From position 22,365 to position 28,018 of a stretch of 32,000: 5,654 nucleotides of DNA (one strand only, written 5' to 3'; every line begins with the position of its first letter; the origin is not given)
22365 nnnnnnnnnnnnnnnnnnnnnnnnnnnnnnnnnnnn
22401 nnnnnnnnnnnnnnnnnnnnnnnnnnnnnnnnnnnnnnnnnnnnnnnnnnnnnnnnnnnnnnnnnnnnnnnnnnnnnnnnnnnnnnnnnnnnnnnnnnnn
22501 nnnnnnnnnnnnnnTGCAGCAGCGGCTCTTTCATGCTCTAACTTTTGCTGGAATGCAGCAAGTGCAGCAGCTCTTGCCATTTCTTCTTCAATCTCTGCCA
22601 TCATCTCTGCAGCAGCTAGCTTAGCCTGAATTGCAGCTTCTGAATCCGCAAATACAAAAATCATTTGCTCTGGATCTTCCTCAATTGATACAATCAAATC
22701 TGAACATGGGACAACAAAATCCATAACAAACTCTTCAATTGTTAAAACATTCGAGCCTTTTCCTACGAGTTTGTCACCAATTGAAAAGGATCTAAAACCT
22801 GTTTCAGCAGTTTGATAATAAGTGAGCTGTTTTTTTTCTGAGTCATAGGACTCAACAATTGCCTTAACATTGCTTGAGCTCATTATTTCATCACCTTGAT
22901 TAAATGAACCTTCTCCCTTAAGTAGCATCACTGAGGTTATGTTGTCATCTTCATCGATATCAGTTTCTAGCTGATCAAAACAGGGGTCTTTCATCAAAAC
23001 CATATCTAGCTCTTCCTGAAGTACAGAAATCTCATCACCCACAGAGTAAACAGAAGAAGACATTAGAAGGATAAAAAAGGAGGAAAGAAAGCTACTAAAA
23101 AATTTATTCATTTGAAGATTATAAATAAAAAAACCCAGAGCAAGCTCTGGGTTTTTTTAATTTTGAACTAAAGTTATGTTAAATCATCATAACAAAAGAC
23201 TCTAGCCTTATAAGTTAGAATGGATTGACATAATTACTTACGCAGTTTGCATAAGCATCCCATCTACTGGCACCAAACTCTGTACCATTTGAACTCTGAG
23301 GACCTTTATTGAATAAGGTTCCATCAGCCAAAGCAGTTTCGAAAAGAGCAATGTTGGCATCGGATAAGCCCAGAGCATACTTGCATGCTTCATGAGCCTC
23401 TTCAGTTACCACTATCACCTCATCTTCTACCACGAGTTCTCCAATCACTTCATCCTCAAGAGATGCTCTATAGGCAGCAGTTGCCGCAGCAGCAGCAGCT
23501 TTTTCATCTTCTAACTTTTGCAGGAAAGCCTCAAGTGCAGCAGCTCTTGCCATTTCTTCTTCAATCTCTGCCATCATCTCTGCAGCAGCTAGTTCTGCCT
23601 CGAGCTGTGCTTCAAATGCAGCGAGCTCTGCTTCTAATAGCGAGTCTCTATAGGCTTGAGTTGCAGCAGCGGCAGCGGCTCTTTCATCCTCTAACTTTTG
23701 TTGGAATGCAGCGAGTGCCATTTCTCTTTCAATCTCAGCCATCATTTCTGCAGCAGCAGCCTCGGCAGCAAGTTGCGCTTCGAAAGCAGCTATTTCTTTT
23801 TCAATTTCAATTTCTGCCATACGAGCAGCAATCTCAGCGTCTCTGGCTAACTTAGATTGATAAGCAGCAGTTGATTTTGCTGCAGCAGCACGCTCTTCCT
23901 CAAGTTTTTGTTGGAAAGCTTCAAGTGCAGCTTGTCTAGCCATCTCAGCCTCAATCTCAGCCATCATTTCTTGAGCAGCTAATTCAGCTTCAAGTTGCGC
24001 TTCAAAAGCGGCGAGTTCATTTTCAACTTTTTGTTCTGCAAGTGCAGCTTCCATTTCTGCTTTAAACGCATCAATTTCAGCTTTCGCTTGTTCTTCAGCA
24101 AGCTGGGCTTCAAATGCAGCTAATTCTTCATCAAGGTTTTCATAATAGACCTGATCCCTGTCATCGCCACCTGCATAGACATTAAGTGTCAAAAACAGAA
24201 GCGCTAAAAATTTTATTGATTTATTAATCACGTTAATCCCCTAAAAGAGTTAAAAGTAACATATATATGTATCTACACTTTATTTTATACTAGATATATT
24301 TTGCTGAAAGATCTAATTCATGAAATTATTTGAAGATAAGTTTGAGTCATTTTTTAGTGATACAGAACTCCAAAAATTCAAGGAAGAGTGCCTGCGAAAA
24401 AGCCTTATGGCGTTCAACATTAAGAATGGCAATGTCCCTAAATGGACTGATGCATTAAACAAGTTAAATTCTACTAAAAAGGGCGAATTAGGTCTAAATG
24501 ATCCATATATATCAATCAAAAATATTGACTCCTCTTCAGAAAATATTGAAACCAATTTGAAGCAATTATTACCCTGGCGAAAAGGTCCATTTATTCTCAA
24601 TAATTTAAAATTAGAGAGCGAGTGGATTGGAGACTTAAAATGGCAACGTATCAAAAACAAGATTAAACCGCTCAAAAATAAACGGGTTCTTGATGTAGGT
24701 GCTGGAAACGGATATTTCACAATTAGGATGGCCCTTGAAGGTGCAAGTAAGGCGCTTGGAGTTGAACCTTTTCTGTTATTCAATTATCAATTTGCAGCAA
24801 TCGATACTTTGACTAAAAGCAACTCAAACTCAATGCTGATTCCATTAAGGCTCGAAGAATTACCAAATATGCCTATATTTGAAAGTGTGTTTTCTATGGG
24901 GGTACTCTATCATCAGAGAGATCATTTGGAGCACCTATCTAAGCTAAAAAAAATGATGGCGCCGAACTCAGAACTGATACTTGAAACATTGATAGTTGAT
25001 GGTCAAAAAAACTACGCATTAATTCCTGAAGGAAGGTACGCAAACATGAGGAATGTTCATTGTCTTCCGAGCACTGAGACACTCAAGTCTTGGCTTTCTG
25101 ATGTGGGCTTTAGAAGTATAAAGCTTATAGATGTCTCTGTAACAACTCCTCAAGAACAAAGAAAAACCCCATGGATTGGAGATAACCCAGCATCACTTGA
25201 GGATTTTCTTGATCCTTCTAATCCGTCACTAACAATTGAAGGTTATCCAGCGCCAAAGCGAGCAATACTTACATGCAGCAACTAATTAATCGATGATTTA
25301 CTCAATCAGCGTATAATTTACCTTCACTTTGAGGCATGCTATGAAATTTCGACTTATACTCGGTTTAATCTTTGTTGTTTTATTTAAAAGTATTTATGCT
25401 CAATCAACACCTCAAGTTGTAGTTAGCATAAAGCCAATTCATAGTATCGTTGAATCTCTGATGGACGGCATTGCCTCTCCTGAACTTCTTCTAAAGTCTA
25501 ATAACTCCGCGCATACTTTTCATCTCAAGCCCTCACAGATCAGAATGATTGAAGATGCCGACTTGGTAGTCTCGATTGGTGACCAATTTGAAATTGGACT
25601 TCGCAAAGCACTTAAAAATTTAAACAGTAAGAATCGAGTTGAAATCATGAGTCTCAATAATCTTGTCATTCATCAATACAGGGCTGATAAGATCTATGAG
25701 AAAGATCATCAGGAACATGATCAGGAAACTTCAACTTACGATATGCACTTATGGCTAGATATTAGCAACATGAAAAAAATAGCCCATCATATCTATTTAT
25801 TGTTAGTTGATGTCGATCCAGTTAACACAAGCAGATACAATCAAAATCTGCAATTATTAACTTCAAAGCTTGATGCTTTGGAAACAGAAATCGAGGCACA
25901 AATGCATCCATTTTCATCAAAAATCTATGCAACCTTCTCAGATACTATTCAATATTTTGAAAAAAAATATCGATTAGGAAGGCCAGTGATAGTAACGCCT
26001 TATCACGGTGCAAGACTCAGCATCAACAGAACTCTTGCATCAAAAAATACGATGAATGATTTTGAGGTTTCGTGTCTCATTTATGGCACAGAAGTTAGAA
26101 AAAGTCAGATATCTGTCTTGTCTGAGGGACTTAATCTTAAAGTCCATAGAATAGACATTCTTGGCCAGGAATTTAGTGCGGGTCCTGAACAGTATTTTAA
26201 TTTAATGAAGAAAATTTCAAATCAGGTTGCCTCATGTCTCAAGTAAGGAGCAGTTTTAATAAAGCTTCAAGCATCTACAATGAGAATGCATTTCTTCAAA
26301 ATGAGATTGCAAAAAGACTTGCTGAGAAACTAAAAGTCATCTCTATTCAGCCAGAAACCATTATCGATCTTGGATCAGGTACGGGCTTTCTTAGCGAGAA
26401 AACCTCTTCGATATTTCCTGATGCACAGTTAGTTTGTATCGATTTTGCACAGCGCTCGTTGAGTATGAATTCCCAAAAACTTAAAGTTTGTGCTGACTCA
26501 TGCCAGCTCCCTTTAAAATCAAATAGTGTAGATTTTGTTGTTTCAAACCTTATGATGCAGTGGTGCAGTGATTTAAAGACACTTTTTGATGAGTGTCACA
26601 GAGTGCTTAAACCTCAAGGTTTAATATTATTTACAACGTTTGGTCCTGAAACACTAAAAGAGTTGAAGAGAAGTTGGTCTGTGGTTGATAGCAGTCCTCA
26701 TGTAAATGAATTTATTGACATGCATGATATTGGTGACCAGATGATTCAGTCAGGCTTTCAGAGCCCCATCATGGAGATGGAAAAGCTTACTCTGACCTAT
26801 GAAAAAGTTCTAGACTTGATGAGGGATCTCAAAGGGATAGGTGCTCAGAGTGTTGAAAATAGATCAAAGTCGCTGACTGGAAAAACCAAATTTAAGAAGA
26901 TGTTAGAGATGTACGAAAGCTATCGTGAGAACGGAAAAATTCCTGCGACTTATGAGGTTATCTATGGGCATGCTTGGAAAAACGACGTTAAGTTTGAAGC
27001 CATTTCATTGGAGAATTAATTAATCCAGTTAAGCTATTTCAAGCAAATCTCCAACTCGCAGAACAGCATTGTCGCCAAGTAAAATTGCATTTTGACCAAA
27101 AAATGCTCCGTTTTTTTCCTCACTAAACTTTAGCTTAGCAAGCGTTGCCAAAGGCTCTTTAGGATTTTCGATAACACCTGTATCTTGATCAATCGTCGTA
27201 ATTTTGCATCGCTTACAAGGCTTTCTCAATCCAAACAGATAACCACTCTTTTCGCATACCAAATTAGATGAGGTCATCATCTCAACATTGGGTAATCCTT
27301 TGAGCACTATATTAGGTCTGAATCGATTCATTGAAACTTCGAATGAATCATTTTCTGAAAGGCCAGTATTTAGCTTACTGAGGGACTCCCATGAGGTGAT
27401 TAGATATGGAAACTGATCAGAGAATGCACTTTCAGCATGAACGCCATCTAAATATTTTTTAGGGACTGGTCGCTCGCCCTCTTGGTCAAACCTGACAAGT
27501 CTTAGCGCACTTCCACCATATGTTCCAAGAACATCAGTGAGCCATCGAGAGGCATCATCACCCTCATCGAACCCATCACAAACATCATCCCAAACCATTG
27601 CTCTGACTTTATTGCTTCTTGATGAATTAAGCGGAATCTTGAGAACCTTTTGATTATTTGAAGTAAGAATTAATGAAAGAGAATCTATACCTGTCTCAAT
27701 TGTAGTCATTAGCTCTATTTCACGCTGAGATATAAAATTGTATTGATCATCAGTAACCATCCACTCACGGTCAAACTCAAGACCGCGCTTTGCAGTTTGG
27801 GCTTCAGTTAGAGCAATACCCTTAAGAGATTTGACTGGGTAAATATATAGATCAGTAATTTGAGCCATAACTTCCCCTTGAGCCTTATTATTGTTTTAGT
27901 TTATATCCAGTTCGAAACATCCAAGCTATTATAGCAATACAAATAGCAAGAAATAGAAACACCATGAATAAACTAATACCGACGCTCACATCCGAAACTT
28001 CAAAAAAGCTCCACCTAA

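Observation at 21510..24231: Tandem pair of unclassifiable secreted Ala/Glu-rich helical-repeat proteins, a candidate undescribed envelope or extracellular system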

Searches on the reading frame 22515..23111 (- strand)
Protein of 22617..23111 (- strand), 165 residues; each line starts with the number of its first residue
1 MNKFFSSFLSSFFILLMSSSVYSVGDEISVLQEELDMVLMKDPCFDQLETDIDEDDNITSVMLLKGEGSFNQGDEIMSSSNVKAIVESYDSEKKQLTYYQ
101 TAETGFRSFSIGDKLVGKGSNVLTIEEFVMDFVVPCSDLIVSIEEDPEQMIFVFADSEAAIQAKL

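Call 13: find_homologous_proteins(query=window:22617-23111:-, max_evalue=0.01)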
Query seq(165 aa) (165 aa): 41 proteins with E <= 0.01 among 67 candidates.
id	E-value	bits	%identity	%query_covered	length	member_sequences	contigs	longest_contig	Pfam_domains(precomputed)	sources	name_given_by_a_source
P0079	3.5e-81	288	96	88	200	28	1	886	-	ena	-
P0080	1.1e-80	287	84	100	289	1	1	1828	-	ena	-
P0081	2.5e-80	286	84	100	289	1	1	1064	-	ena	-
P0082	3.2e-80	285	82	100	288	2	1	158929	-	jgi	jgi:hypothetical protein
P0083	2.1e-79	283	82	100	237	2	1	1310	-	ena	-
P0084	7.5e-75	268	77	96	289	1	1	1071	-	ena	-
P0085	1.6e-74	267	96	82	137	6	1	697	-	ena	-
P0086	1.3e-69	251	75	100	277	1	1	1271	-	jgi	-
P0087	4.5e-69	249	75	96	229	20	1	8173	-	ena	-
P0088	5.6e-69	249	75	96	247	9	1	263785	-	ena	-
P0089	6.3e-69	249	75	96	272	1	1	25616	-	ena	-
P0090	6.5e-69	249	75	96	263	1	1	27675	-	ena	-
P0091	7.0e-69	248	75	96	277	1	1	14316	-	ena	-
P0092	7.6e-69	248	75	96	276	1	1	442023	-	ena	-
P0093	7.6e-69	248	75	96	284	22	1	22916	-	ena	-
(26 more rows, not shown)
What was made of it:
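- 22647..22991 (-): B-specific N-domain, residues 41-155, bracketed by C44 and C136. Small beta-barrel core. 41 homologues, all from the same clade (call 13).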

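Call 16: find_encoding_contigs(protein=P0092, flank=6000, max_places=3)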
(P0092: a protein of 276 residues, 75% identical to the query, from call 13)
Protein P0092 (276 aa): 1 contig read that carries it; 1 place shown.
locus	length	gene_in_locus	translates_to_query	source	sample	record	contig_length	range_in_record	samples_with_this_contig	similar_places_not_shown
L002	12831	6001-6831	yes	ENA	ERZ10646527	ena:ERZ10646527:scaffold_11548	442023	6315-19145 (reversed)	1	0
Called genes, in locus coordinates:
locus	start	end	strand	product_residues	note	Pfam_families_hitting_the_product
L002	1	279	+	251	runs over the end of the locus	PF02463:SMC_N (faint), PF00005:ABC_tran, PF00004:AAA (faint), PF13304:AAA_21 (weak)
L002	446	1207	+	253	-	PF01061:ABC2_membrane, PF12698:ABC2_membrane_3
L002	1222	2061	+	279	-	PF03476:MOSC_N, PF03473:MOSC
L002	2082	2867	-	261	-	PF01209:Ubie_methyltran, PF13489:Methyltransf_23, PF13847:Methyltransf_31, PF08241:Methyltransf_11, PF08242:Methyltransf_12, PF13649:Methyltransf_25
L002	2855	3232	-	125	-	PF01297:ZnuA (weak)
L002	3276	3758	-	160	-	PF01297:ZnuA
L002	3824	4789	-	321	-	PF08003:Methyltransf_9, PF13489:Methyltransf_23, PF13847:Methyltransf_31 (weak)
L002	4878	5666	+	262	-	-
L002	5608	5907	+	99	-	-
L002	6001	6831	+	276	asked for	-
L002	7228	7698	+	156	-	-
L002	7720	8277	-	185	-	PF01765:RRF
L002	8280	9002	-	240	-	PF00696:AA_kinase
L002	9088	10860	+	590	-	PF00005:ABC_tran (faint), PF17760:UvrA_inter, PF17755:UvrA_DNA-bind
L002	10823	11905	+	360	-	PF02463:SMC_N (faint), PF00005:ABC_tran (weak)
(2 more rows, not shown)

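Call 34: predict_structure(alignment_id=A3)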
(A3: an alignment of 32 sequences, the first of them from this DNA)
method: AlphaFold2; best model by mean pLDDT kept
length: 176 residues; sequences in the alignment: 32
mean_pLDDT: 64.7   pTM: 0.45
mean pLDDT of the five models: 64.7, 64.7, 63.8, 62.0, 44.5
residues with pLDDT >= 90: 22; 70-90: 72; 50-70: 21; < 50: 61
segments of 3 or more residues with pLDDT < 50: 1-34, 108-134
pLDDT, mean of each block of 10 residues (from residue 1): 38 33 35 62 89 90 90 83 79 84 66 37 37 49 65 76 82 74
secondary structure, 60 per line:
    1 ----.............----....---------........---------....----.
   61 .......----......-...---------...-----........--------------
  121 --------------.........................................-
elements in order: H5-17 H22-25 E35-42 E52-55 E60-67 E72-77 E91-93 E99-106 H135-175
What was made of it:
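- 22647..22991 (-): AF2 pLDDT is 79-90 over construct residues 41-100 (call 34).
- AF2 predicts a continuous helix for the first module (call 34).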

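Call 40: fold_search(model_id=the predicted structure, library=pdb)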
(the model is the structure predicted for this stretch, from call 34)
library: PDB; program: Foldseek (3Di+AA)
matches with E <= 10: 981; with E <= 0.001: 0
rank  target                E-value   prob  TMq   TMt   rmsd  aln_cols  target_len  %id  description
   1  6ziq_C                7.8e-02  0.69  0.21  0.37  12.8       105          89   16  bovine ATP synthase stator domain, state 1 (released 2020-09-09)
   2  9a4e_A                8.3e-02  0.82  0.22  0.08  12.8       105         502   13  Integrative model of ATPA-ATPF by crosslinking MS and deep learning (released 2024-09-18)
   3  6cp3_A                1.0e-01  0.84  0.24  0.09  13.3       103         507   17  Monomer yeast ATP synthase (F1Fo) reconstituted in nanodisc with inhibitor of oligomycin bound. (released 2018-04-11)
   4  9b3j_A                1.4e-01  0.47  0.19  0.07  13.4       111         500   14  Artemia franciscana ATP synthase state 2 (composite structure), pH 8.0 (released 2025-03-26)
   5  6rd4_T                1.6e-01  0.66  0.18  0.07   9.7        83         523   12  CryoEM structure of Polytomella F-ATP synthase, Full dimer, composite map (released 2019-07-03)
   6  8jr0_A                1.9e-01  0.66  0.23  0.09  13.0       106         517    8  Cryo-EM structure of Mycobacterium tuberculosis ATP synthase in complex with TBAJ-587 (released 2024-05-01)
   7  7wuo_A                2.1e-01  0.41  0.21  0.19  12.4       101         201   14  Unravelling structure of riboflavin synthase for designing of potential anti-bacterial drug (released 2022-06-15)
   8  9b0x_A                2.4e-01  0.72  0.24  0.09  11.8       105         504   16  Artemia franciscana ATP synthase state 2 (composite structure), pH 7.0 (released 2025-03-26)
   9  8v3w_0                2.6e-01  0.60  0.32  0.19  11.9       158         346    9  CryoEM Structure of Diffocin - precontracted - Baseplate - focused refinement on triplex region (released 2024-08-28)
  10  9w2r_C                2.6e-01  0.47  0.22  0.09  12.2       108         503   17  Cryo-EM structure of FoF1-ATPase monomer state 1 on the bovine heart submitochondrial particles (FoF1-1) (released 2026-04-01)
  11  9nvl_B                2.8e-01  0.80  0.22  0.09   6.7        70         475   13  ATPase Hybrid F1 with the ancestral core domains Binding Dwell (released 2025-11-05)
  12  1w0j_C                2.8e-01  0.77  0.24  0.09  12.9        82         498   16  Beryllium fluoride inhibited bovine F1-ATPase (released 2004-07-08)
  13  9ki1_R                2.8e-01  0.69  0.27  0.15   5.3        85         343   12  Baseplate structure of Escherichia phage Mu (released 2025-02-12)
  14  9nvl_A                3.1e-01  0.77  0.21  0.09   7.2        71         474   13  ATPase Hybrid F1 with the ancestral core domains Binding Dwell (released 2025-11-05)
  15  8env_J                3.1e-01  0.75  0.35  0.17   7.2       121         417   12  In situ cryo-EM structure of Pseudomonas phage E217 tail baseplate in C6 map (released 2023-07-26)
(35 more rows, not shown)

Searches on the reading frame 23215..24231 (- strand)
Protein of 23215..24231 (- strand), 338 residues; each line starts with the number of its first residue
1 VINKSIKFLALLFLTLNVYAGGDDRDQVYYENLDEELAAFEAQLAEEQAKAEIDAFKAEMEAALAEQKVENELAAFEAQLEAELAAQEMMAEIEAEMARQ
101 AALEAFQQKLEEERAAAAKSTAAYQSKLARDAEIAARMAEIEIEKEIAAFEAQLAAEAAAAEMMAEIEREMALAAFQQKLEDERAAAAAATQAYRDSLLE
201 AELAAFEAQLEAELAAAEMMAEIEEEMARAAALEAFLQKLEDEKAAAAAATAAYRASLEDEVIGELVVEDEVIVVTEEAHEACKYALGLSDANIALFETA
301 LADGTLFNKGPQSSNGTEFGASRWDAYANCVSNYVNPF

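Call 3: search_protein_families(library=pfam, proteins=[window:23215-24231:-], max_evalue=1)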
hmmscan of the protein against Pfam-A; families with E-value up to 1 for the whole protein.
window:23215-24231:- (338 aa): 2 families
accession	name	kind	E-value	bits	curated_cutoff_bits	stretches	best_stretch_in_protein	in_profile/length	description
PF02899.23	Phage_int_SAM_1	-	0.00044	20.9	22.3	1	103-137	1-35/83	Phage integrase, N-terminal SAM-like domain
PF13320.12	GH123_cat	-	0.3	10.8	23.1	1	138-253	84-193/324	Glycoside hydrolase 123, catalytic domain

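Call 4: search_protein_families(library=ncbifam, proteins=[window:23215-24231:-], max_evalue=1)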
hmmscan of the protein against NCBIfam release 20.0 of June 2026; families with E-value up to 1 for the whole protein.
window:23215-24231:- (338 aa): 2 families
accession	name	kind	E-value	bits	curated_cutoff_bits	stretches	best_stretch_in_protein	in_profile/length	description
TIGR02168.1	SMC_prok_B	equivalog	0.12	10.1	567.35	1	29-267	289-531/1181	chromosome segregation protein SMC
NF033689.1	N2Fix_CO_CowN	equivalog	0.32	11.8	48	0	80-120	10-50/89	N(2)-fixation sustaining protein CowN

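Call 9: find_encoding_contigs(protein=window:23215-24231:-, flank=3000, max_places=6)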
Protein window:23215-24231:- (338 aa): 1 contig read that carries it; 1 place shown.
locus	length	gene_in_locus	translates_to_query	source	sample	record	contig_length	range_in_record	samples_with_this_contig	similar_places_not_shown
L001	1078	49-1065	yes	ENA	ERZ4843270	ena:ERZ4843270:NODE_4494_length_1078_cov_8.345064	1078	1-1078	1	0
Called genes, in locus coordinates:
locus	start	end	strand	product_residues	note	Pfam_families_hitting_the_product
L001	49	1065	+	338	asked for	-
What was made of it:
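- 23215..24231 (-): Gene A, 338 aa, GTG start: A-type paralog (signal peptide, N-motif, 4 Ala/Glu modules, C-domain). The exact protein is also found on an independent ENA contig (call 9).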

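Call 31: search_protein_families(library=phrogs, proteins=[window:23215-24231:-], max_evalue=0.1)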
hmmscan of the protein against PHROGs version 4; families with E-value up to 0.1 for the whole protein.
window:23215-24231:- (338 aa): 1 family
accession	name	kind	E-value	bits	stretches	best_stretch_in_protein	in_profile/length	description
phrog_14989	-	unknown function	0.0025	19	0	82-135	13-66/88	-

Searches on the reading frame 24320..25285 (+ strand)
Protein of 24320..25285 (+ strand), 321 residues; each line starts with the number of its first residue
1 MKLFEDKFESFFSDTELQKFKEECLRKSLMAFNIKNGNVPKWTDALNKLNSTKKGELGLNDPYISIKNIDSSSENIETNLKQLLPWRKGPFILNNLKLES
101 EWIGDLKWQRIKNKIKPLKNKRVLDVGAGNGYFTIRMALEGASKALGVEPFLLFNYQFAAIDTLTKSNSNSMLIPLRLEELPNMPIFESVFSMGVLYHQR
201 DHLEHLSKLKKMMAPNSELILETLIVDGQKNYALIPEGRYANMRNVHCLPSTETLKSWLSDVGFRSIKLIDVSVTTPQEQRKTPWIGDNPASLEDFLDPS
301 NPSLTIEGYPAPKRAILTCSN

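Call 78: search_protein_families(library=pfam, proteins=[window:24320-25285:+], max_evalue=0.00001)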
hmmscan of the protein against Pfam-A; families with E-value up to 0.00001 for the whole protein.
window:24320-25285:+ (321 aa): 3 families
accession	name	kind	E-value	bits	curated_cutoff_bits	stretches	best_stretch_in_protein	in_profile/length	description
PF08003.17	Methyltransf_9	-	7.1e-97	324.6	23.8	1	14-319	7-313/315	Protein of unknown function (DUF1698)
PF13489.12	Methyltransf_23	-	1.9e-13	50.9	27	1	112-267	13-162/164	Methyltransferase domain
PF13847.12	Methyltransf_31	-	1e-06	28.9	27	1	119-224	3-112/145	Methyltransferase domain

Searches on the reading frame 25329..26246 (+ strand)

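Call 78: search_protein_families(library=pfam, proteins=[window:25329-26246:+], max_evalue=0.00001)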
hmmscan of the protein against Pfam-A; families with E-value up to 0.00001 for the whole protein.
window:25329-26246:+ (305 aa): 1 family
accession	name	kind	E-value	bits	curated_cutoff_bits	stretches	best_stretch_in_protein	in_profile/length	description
PF01297.22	ZnuA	-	8.6e-46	157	29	1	30-302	1-262/263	Zinc-uptake complex component A periplasmic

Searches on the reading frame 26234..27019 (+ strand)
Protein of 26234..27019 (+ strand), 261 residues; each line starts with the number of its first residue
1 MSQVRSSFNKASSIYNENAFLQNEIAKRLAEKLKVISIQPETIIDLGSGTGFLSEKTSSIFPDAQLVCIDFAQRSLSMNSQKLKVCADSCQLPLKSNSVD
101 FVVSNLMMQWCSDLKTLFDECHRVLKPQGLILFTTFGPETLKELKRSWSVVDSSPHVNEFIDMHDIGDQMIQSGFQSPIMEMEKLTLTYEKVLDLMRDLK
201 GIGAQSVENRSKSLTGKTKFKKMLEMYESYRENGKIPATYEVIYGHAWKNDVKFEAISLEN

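Call 78: search_protein_families(library=pfam, proteins=[window:26234-27019:+], max_evalue=0.00001)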
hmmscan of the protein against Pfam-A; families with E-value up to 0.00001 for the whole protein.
window:26234-27019:+ (261 aa): 6 families
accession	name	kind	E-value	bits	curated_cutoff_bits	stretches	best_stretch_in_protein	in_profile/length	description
PF08241.18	Methyltransf_11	-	4.3e-19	69.4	21.2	1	45-133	2-95/95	Methyltransferase domain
PF13649.12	Methyltransf_25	-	1.3e-14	55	27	1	43-129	1-97/97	Methyltransferase domain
PF13489.12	Methyltransf_23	-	6.1e-12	46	27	1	23-176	7-160/164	Methyltransferase domain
PF13847.12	Methyltransf_31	-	1.1e-10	41.8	27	1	42-151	6-132/145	Methyltransferase domain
PF08242.18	Methyltransf_12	-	4.4e-09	37.4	30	1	44-131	1-98/98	Methyltransferase domain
PF01209.24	Ubie_methyltran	-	3.2e-07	30.4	20.1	1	20-148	29-166/233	ubiE/COQ5 methyltransferase family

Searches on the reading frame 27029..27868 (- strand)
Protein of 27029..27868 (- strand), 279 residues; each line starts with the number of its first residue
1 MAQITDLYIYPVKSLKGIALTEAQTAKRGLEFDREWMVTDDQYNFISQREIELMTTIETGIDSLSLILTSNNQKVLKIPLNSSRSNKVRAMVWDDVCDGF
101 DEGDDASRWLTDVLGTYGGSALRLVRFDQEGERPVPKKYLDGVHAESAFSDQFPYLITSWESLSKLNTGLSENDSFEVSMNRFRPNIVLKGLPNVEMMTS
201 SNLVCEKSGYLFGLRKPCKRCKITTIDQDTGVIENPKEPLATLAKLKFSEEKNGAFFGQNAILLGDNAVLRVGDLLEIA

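Call 78: search_protein_families(library=pfam, proteins=[window:27029-27868:-], max_evalue=0.00001)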
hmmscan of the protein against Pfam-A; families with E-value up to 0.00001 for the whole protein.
window:27029-27868:- (279 aa): 2 families
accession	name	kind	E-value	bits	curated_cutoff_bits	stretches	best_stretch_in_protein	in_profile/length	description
PF03476.21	MOSC_N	-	2.9e-25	88.8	25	1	1-116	1-118/119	MOSC N-terminal beta barrel domain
PF03473.23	MOSC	-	1.6e-14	54.4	22.7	1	148-275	5-118/120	MOSC domain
